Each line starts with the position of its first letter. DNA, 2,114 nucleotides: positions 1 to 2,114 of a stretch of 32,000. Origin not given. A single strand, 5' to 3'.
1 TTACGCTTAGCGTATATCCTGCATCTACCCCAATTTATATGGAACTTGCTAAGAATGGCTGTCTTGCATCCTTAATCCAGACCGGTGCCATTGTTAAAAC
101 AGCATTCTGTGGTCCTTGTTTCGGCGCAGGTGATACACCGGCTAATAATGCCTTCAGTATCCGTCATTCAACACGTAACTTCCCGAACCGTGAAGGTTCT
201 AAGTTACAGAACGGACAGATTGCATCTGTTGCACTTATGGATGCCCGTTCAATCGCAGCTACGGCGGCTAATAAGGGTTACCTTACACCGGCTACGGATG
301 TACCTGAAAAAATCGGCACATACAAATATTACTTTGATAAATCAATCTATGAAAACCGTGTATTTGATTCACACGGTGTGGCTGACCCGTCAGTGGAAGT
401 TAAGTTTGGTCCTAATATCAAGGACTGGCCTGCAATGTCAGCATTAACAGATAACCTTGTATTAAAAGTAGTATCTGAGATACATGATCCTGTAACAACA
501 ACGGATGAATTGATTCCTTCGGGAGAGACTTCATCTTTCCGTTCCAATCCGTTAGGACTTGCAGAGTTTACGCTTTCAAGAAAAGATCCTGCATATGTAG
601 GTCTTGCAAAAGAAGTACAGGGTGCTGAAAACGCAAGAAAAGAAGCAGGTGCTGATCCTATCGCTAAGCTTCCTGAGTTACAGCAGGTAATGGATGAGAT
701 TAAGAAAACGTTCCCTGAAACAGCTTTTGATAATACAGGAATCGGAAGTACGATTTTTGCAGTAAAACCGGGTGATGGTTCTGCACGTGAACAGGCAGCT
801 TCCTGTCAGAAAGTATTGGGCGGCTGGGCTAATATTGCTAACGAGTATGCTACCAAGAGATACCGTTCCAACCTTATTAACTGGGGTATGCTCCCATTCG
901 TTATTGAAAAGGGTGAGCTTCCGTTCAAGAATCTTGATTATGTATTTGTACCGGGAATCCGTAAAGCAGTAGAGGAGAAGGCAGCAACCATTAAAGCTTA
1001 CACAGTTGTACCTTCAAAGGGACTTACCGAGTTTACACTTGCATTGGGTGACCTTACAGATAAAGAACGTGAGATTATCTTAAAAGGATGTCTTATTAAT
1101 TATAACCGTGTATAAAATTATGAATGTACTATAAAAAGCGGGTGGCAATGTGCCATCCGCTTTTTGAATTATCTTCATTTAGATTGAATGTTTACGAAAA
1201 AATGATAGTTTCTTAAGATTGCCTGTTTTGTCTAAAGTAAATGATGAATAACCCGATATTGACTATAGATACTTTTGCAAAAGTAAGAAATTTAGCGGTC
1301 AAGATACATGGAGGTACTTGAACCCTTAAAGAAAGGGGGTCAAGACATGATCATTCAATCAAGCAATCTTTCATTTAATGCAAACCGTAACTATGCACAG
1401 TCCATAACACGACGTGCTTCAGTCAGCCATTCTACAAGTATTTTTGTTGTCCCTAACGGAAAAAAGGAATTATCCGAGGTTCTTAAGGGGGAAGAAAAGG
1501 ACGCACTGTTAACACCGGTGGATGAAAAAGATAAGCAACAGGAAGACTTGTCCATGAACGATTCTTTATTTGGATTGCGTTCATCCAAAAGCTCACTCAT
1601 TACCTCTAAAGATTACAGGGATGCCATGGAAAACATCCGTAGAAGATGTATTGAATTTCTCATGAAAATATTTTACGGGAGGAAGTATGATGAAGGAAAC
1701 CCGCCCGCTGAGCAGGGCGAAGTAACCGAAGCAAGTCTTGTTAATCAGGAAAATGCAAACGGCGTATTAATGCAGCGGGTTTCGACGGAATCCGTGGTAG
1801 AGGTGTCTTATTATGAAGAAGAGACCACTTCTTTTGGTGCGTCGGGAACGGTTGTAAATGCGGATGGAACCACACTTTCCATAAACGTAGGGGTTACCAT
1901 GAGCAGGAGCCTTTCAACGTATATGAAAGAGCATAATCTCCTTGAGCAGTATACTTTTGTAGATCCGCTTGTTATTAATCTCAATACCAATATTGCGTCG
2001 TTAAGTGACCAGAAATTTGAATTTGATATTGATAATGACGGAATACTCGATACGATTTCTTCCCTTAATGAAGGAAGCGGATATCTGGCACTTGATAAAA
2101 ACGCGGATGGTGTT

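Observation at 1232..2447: Orphan sigma-D (sigma-28)-type promoter and CsrA-like leader drive an unknown protein with a flagellin-like N-terminus and Ca-binding loops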

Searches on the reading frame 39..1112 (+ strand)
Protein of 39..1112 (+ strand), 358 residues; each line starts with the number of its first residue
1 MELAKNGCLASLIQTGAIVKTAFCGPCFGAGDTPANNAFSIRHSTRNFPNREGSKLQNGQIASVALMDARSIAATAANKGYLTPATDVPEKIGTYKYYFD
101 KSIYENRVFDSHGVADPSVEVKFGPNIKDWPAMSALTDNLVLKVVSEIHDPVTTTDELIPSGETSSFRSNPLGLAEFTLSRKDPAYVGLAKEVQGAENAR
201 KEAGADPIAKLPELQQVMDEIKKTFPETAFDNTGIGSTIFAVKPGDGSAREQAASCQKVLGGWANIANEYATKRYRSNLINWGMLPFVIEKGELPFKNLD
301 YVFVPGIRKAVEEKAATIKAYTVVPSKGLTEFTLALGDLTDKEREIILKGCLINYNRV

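Call 13: search_protein_families(library=pfam, proteins=[window:39-1112:+], max_evalue=0.001)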
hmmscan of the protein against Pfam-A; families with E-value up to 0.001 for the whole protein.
window:39-1112:+ (358 aa): 2 families
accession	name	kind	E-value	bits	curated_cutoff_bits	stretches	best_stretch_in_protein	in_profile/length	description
PF00330.25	Aconitase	-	3.8e-13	49.7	28.7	1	2-73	392-462/463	Aconitase family (aconitate hydratase)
PF00694.25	Aconitase_C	-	2e-06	28.6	22.8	1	224-290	61-129/131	Aconitase C-terminal domain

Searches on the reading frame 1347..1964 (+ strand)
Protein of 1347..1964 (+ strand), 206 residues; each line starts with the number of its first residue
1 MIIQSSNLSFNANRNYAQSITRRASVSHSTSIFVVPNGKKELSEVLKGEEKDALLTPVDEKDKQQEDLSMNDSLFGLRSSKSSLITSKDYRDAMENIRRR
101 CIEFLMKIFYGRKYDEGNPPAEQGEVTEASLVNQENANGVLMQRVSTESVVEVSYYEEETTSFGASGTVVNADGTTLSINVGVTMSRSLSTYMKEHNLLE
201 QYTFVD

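Call 39: find_homologous_proteins(query=A3, max_evalue=0.001)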
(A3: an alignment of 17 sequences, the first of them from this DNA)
Query A3 (17 sequences) (206 aa, profile of the alignment): 551 proteins with E <= 0.001 among 2973 candidates; the best 120 are listed.
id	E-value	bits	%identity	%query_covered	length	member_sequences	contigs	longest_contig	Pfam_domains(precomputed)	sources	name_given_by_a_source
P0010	4.0e-64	234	31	93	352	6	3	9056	PF26745.1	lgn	-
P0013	2.7e-62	228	30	92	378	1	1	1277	PF26745.1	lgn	-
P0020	2.7e-62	228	30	93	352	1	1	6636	PF26745.1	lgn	-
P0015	3.3e-62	228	30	92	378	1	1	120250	PF26745.1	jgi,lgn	-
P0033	4.8e-61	224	27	93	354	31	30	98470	PF26745.1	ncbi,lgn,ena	-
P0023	5.8e-61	224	27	91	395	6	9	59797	PF26745.1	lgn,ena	-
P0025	3.3e-60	221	30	93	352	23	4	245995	PF26745.1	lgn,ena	-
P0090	4.4e-60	221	28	93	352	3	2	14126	PF26745.1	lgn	-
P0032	1.1e-59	220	28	100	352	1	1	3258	PF26745.1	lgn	-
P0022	1.1e-59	220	28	100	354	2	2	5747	PF26745.1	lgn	-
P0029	1.7e-59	219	29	100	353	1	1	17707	PF26745.1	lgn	-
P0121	3.9e-59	218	28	100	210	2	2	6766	-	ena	-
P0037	4.0e-59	218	27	92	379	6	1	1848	PF26745.1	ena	-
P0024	1.1e-58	216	28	93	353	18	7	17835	PF26745.1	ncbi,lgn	-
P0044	1.3e-58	216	32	93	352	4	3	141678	PF26745.1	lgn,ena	-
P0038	5.2e-57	211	36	54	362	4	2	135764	PF26745.1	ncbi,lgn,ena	-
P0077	1.3e-56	210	30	96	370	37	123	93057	PF26745.1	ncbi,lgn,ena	-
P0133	1.1e-48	184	26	95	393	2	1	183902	PF26745.1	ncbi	-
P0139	1.2e-47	180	27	95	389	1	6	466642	PF26745.1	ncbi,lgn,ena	-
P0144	1.8e-47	180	27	95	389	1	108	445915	PF26745.1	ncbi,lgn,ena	-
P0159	1.0e-46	177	23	100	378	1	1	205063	PF26745.1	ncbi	-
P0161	1.9e-46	176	27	100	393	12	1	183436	PF26745.1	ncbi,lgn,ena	-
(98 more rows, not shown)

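Call 40: list_cluster_members(proteins=[P0144, P0139, P0077, P0033, P0161, P0159, P0133, P0024, P0030, P0038])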
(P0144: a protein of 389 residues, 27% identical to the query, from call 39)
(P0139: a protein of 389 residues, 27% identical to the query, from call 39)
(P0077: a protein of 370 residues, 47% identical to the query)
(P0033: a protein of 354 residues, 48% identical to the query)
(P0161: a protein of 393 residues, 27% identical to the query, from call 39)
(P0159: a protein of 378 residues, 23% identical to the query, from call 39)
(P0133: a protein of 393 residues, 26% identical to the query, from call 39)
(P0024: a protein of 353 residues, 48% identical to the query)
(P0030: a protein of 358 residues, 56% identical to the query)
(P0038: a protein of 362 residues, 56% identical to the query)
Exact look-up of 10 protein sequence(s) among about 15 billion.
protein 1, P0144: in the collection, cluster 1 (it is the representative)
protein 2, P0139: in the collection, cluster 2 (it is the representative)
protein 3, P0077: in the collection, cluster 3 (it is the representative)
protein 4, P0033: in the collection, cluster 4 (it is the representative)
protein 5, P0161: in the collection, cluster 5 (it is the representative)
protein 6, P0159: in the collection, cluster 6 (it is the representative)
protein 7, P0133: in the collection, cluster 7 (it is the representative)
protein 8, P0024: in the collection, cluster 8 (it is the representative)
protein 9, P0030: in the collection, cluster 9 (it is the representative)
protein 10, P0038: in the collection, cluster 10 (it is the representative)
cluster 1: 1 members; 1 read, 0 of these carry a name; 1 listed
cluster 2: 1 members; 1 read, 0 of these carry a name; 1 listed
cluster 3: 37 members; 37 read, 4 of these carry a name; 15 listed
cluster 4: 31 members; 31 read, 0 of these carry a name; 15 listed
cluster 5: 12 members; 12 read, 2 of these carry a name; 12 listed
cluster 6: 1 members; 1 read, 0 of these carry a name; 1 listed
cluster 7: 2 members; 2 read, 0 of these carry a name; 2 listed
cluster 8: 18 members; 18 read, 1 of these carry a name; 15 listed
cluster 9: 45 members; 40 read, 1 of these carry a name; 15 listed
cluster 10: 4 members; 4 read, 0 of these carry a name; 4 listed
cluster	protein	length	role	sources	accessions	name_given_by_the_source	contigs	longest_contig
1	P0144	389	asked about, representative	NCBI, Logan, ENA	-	-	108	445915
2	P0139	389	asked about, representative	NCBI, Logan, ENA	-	-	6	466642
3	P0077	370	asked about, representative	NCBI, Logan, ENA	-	-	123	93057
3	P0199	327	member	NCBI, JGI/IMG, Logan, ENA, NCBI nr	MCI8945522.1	MAG: hypothetical protein HFI91_00475 [Lachnospiraceae bacterium] | hypothetical protein [Lachnospiraceae bacterium]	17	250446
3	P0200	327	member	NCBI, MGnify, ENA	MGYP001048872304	FL=1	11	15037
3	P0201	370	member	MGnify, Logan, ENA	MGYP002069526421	FL=1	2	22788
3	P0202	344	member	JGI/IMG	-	hypothetical protein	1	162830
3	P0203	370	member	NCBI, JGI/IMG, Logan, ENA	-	-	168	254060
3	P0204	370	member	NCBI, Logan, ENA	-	-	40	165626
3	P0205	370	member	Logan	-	-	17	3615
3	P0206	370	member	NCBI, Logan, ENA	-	-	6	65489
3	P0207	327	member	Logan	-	-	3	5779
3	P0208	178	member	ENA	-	-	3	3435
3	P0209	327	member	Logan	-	-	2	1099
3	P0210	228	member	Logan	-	-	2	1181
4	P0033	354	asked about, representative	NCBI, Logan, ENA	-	-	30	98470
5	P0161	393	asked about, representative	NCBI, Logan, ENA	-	-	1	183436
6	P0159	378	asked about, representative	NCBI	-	-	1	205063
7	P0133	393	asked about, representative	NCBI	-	-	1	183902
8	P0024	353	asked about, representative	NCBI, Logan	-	-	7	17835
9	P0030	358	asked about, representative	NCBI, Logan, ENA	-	-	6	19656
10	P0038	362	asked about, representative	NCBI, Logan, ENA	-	-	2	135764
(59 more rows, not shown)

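Call 55: search_protein_representatives(alignment_id=A4)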
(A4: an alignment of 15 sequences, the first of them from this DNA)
Query: 15 sequences, 200 profile positions. Proteins with E-value up to 0.001 (for the whole library): 1650; up to 1e-10: 491; up to 1e-30: 40. The best 150 are listed.
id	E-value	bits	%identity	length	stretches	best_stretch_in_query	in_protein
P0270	5.9e-51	189.5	-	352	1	1-200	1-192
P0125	1.2e-50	188.6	-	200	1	1-196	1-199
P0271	6.7e-47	176.3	-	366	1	1-200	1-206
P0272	1.4e-43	165.4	-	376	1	1-200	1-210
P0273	3.4e-43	164.2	-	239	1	1-200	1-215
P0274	5.6e-43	163.5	-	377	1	2-200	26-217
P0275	6.1e-42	160.1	-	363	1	1-200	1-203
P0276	6.9e-41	156.7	-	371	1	1-200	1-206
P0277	3.8e-40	154.2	-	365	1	1-200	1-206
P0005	4.3e-40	154.1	-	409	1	1-200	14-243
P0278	9.9e-40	152.9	-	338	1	10-200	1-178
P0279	1.8e-39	152.0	-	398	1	1-200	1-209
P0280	2.7e-39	151.5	-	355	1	1-200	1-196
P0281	3.3e-39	151.2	-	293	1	1-200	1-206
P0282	3.2e-38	148.0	-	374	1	1-198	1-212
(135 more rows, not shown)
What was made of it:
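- The N-domain is always fused to SPM (calls 39, 55).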

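Call 75: predict_structure(alignment_id=A6)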
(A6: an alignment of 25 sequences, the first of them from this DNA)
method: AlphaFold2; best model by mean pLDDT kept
length: 206 residues; sequences in the alignment: 25
mean_pLDDT: 71.4   pTM: 0.38
mean pLDDT of the five models: 71.4, 70.8, 70.1, 69.2, 69.2
residues with pLDDT >= 90: 50; 70-90: 70; 50-70: 36; < 50: 50
segments of 3 or more residues with pLDDT < 50: 50-53, 59-79, 81-86, 120-122, 129-135
pLDDT, mean of each block of 10 residues (from residue 1): 80 91 88 70 56 47 40 42 50 83 80 51 48 53 87 94 92 88 91 91 77
secondary structure, 60 per line:
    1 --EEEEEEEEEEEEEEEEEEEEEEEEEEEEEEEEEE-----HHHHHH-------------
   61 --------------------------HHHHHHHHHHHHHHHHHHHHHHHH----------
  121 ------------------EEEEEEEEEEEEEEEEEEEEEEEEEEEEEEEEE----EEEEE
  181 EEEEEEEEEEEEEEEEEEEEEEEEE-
elements in order: E3-36 H42-47 H87-110 E139-171 E176-205

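Call 78: fold_search(model_id=the predicted structure, library=pdb)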
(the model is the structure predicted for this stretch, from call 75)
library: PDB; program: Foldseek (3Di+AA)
matches with E <= 10: 449; with E <= 0.001: 8
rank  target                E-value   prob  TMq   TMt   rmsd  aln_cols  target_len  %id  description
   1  9do7_M                5.8e-05  0.98  0.28  0.13  40.2       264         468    8  Membrane-spanning OlyA/PlyB pore complex (released 2025-09-24)
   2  8b0g_D                1.1e-04  0.93  0.27  0.11  43.6       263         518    9  2C9, C5b9-CD59 structure (released 2023-02-22)
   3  8a1d_A                1.2e-04  0.95  0.26  0.11  42.6       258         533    8  Structure of murine perforin-2 (Mpeg1) pore in ring form (released 2022-07-20)
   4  8b0h_D                1.5e-04  0.72  0.23  0.11  40.2       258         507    7  2C9, C5b9-CD59 cryoEM structure (released 2023-02-22)
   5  6h03_G                4.9e-04  0.38  0.19  0.09  48.9       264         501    9  OPEN CONFORMATION OF THE MEMBRANE ATTACK COMPLEX (released 2018-12-19)
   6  6h03_C                5.3e-04  0.30  0.17  0.08  50.0       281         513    9  OPEN CONFORMATION OF THE MEMBRANE ATTACK COMPLEX (released 2018-12-19)
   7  9do6_C                5.3e-04  0.28  0.16  0.09  39.7       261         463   10  Membrane-spanning OlyA/PlyB pore complex focused refinement (released 2025-09-24)
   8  6dlw_A                9.4e-04  0.47  0.23  0.12  35.4       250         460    6  Complement component polyC9 (released 2018-09-12)
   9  8b0f_B                1.3e-03  0.60  0.25  0.08  39.1       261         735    6  CryoEM structure of C5b8-CD59 (released 2023-02-22)
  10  8b0f_C                1.3e-03  0.38  0.23  0.09  44.8       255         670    9  CryoEM structure of C5b8-CD59 (released 2023-02-22)
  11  6sb5_A                1.4e-03  0.80  0.27  0.11  41.8       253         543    8  CryoEM structure of murine perforin-2 ectodomain in a pore form (released 2020-02-05)
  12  7pag                  1.8e-03  0.25  0.20  0.10  45.7       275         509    6  The pore conformation of lymphocyte perforin (released 2022-02-16)
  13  6h03_B                1.8e-03  0.25  0.19  0.07  47.0       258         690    7  OPEN CONFORMATION OF THE MEMBRANE ATTACK COMPLEX (released 2018-12-19)
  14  4v2t_1                2.1e-03  0.66  0.27  0.13  40.8       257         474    8  Membrane embedded pleurotolysin pore with 13 fold symmetry (released 2015-02-18)
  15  4v2t_A                2.1e-03  0.66  0.27  0.13  40.8       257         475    8  Membrane embedded pleurotolysin pore with 13 fold symmetry (released 2015-02-18)
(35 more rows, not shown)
